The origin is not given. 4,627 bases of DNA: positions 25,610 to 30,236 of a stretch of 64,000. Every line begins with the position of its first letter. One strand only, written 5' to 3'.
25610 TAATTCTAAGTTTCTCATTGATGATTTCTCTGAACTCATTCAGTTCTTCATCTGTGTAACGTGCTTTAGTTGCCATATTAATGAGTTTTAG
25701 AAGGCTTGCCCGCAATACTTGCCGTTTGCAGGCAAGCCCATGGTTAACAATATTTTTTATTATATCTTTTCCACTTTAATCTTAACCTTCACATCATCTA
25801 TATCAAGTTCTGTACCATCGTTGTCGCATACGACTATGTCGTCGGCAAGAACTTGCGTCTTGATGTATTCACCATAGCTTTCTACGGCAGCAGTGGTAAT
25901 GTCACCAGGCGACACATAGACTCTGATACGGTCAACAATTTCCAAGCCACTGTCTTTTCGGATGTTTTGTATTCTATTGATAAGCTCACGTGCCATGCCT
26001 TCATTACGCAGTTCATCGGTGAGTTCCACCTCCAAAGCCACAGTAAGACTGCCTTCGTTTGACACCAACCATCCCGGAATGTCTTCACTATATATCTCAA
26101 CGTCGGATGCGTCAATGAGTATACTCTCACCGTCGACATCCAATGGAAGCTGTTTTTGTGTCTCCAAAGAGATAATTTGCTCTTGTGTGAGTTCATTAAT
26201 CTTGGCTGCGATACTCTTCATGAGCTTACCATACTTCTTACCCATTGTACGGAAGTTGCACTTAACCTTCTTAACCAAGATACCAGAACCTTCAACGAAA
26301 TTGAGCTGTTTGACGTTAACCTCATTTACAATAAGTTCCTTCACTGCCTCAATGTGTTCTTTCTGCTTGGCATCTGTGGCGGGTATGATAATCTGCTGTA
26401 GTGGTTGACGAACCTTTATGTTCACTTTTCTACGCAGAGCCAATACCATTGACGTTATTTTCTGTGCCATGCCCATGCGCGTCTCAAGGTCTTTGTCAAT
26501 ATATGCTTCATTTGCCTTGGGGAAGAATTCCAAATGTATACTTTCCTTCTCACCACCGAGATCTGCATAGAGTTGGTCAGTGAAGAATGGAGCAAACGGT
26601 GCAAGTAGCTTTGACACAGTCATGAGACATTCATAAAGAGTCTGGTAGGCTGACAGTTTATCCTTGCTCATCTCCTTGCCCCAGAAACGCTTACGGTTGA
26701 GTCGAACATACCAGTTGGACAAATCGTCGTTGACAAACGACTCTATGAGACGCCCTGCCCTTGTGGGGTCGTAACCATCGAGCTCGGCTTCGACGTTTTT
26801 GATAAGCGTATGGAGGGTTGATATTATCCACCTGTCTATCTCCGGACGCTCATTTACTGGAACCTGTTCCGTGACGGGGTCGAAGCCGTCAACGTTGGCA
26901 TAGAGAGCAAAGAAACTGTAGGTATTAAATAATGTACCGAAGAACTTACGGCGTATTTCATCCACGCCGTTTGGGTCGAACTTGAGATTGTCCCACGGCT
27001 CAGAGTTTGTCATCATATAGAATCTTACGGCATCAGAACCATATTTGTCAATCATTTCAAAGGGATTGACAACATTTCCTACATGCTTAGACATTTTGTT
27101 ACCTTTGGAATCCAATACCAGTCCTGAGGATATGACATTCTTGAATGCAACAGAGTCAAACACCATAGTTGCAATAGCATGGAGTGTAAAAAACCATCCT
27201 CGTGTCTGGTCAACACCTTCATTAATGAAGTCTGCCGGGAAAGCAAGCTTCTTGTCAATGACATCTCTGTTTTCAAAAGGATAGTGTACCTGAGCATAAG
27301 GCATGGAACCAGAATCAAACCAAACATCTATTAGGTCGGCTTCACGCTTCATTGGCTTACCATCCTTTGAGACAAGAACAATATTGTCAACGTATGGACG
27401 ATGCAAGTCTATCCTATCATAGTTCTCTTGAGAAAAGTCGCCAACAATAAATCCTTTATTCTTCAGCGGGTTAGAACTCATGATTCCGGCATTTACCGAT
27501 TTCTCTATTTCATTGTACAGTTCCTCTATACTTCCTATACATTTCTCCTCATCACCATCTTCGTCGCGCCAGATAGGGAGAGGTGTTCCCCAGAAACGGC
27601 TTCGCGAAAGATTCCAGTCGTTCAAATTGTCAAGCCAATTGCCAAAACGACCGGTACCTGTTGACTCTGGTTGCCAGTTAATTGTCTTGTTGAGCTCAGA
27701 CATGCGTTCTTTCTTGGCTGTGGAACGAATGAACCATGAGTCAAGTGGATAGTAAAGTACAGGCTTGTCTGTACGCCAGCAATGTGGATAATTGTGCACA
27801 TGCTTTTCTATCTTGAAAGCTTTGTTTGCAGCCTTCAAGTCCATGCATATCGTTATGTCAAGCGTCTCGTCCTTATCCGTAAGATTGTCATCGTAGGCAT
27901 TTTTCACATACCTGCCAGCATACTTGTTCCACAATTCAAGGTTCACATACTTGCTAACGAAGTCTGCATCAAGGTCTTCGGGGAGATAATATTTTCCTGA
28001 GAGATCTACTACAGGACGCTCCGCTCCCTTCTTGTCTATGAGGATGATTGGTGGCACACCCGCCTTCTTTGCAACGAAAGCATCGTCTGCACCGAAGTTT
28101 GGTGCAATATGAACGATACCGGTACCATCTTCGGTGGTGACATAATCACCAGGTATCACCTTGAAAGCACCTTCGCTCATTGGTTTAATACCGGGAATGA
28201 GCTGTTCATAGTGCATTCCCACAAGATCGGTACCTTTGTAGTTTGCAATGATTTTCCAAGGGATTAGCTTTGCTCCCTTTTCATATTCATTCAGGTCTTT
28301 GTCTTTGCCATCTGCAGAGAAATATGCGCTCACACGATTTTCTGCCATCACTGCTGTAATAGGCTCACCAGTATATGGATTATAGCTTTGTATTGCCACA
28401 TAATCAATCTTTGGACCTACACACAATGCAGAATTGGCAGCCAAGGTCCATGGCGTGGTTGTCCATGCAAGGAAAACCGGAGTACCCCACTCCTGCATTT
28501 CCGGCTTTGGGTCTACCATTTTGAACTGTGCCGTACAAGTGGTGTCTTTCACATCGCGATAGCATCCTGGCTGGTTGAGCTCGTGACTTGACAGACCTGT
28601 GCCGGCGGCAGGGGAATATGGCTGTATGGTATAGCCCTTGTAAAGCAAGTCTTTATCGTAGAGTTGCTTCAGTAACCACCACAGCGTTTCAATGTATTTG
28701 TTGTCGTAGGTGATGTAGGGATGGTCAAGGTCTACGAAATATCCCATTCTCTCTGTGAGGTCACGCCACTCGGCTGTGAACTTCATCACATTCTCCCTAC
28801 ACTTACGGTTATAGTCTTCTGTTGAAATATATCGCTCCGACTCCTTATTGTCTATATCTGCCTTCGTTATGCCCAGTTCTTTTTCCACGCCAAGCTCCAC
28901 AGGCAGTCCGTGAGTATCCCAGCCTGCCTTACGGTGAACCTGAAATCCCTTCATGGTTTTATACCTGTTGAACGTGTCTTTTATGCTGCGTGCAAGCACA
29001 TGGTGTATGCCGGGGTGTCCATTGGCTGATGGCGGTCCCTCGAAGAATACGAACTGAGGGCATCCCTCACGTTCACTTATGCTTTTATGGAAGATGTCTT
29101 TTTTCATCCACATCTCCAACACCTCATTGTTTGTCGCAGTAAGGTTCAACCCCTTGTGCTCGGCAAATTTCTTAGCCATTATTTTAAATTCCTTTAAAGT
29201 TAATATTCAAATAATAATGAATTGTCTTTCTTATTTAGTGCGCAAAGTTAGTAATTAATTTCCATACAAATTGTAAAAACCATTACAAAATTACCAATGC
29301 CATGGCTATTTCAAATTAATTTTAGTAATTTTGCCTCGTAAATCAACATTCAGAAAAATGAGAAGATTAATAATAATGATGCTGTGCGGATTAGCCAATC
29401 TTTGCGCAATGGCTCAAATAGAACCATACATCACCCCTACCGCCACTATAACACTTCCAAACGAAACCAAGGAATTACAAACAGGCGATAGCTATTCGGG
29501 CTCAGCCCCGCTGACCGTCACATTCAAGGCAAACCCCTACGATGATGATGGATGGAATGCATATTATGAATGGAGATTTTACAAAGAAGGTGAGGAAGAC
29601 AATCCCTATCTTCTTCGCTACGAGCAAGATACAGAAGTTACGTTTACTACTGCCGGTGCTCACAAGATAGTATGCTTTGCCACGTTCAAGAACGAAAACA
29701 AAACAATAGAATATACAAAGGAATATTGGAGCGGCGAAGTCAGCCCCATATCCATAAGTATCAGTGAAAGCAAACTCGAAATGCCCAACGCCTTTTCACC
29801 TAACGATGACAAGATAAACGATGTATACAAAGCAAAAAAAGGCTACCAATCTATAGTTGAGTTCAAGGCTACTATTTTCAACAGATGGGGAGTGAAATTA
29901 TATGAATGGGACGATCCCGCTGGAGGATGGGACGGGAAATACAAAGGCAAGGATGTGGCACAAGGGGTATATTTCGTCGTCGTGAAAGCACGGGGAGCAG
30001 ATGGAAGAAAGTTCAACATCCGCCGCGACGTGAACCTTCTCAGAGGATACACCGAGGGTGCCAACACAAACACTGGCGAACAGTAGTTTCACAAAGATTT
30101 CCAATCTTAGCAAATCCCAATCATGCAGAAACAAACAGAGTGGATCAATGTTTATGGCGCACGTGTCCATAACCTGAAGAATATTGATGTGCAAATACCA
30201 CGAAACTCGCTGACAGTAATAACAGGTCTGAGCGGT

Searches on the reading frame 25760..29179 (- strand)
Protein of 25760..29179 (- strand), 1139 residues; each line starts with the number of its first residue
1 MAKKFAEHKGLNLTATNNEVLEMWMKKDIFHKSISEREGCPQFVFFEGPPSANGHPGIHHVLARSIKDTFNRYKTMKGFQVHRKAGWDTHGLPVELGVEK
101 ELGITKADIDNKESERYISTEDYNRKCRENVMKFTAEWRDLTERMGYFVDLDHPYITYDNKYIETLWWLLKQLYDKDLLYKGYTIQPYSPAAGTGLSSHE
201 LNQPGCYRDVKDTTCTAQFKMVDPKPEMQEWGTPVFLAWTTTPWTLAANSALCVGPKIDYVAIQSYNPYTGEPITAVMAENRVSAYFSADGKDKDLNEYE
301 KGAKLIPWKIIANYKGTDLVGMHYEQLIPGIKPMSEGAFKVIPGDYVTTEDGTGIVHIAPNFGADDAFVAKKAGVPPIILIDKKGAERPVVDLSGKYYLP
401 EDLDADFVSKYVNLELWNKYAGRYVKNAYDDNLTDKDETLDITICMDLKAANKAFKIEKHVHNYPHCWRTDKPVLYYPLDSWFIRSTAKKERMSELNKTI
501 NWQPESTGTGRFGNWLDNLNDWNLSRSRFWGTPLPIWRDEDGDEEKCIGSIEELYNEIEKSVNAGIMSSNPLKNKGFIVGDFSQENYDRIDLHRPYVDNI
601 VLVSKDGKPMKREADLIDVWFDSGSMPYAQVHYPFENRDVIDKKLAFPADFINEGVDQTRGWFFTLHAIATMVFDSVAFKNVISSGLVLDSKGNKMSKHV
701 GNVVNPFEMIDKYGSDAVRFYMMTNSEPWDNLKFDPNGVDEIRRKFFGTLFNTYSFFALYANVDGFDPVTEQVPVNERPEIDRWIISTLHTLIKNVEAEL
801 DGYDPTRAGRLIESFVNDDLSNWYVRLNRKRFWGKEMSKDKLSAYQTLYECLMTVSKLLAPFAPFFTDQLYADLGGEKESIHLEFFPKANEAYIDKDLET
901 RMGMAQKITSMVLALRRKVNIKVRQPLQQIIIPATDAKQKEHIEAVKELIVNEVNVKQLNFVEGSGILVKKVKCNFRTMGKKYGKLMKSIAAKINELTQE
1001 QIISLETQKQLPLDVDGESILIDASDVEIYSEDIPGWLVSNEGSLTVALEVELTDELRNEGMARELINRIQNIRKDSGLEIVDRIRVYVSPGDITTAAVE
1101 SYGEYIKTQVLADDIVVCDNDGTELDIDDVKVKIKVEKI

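Call 85: search_protein_families(library=pfam, proteins=[window:25760-29179:-], max_evalue=0.001)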
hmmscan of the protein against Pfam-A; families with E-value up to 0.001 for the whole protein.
window:25760-29179:- (1139 aa): 4 families
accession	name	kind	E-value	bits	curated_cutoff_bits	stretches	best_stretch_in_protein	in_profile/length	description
PF00133.28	tRNA-synt_1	-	5e-117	391.6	22.7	1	20-734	2-413/414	tRNA synthetases class I (I, L, M and V)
PF19302.4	DUF5915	-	1.5e-55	188.2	27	1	948-1138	2-194/195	Domain of unknown function (DUF5915)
PF08264.19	Anticodon_1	-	3.2e-35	121.6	25.1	1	782-930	1-147/148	Anticodon-binding domain of tRNA ligase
PF09334.17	tRNA-synt_1g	-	9.4e-16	58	20.1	1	679-737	312-369/391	tRNA synthetases class I (M)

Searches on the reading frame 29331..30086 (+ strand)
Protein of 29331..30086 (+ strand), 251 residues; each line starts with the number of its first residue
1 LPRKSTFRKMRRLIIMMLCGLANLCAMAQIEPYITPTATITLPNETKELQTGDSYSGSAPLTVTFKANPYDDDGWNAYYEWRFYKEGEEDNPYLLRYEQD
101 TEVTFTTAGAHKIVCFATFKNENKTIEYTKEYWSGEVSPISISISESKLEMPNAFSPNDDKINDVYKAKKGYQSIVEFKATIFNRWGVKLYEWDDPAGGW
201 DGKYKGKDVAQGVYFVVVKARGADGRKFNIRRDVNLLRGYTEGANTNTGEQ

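Call 65: search_protein_families(library=pfam, proteins=[window:29331-30086:+], max_evalue=0.00001)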
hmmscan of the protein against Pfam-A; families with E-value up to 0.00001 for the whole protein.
window:29331-30086:+ (251 aa): 1 family
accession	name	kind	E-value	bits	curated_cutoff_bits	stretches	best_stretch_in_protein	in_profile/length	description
PF13585.12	CHU_C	-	2.6e-16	59.9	27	1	150-222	2-74/86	CHU_C Type IX secretion signal domain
